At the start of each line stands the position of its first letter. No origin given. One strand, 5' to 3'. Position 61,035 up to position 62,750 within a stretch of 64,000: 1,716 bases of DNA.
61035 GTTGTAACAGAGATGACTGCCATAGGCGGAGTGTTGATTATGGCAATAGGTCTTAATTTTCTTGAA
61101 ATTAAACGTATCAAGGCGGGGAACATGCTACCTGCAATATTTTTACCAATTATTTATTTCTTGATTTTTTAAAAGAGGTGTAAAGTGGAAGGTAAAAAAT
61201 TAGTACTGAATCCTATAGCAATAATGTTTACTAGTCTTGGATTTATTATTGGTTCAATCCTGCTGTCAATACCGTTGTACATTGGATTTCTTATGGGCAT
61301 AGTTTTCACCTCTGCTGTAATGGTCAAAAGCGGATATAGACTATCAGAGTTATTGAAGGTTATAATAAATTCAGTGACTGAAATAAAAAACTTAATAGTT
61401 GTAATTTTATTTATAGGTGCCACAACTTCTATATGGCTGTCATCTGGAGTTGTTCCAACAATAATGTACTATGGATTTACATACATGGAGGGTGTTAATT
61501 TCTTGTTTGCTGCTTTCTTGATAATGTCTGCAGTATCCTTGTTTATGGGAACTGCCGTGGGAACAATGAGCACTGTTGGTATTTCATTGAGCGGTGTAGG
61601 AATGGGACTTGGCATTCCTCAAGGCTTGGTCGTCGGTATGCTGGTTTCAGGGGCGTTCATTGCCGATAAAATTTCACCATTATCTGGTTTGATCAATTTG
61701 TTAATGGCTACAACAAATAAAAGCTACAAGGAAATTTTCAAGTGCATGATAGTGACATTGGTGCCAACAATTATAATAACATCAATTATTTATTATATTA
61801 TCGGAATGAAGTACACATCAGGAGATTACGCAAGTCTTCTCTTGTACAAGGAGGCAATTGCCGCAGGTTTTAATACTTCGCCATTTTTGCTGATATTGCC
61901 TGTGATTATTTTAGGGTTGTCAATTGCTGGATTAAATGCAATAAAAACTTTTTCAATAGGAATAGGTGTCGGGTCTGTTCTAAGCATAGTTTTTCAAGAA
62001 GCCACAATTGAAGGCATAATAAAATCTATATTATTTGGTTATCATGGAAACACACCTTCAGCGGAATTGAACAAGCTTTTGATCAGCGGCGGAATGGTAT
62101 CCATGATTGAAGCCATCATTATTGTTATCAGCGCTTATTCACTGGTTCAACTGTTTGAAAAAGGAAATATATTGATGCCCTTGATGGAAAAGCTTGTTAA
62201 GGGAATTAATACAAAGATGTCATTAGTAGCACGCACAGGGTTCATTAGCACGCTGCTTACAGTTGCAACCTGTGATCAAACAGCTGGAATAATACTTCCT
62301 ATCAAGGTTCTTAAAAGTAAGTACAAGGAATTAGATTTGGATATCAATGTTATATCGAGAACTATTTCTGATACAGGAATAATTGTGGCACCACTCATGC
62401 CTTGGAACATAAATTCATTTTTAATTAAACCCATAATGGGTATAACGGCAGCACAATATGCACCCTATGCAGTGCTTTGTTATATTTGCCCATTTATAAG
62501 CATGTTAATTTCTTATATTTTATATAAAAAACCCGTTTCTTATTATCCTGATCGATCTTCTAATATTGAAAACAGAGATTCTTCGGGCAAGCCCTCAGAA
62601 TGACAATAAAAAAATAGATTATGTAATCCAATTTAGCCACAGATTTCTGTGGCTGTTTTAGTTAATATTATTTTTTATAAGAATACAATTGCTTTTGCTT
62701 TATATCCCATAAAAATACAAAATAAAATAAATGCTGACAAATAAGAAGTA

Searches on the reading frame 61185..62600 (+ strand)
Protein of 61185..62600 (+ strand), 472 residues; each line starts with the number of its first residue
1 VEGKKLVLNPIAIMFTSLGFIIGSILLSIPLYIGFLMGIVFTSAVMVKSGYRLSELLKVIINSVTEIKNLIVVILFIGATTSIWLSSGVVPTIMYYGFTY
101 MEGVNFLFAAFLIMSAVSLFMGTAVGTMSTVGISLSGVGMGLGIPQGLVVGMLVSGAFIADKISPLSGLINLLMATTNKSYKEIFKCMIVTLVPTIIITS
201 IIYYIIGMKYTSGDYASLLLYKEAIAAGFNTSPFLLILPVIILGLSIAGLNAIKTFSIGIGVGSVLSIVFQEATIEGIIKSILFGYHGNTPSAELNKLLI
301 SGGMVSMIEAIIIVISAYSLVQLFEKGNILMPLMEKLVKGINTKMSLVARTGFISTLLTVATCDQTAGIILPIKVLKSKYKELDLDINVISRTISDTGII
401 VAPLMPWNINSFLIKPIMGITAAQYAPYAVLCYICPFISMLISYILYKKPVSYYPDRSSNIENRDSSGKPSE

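Call 48: search_protein_families(library=ncbifam, proteins=[window:61185-62600:+], max_evalue=1e-20)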
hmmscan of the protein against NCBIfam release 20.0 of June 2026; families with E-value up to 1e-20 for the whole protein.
window:61185-62600:+ (472 aa): 2 families
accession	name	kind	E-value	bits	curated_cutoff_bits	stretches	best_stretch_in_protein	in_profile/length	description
TIGR00931.1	antiport_nhaC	equivalog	2.4e-67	227.7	370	1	9-444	10-445/454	Na+/H+ antiporter NhaC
NF052307.1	ArgOrthExpArcD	equivalog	4.7e-59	200.5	650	1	8-444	24-460/469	arginine/ornithine antiporter ArcD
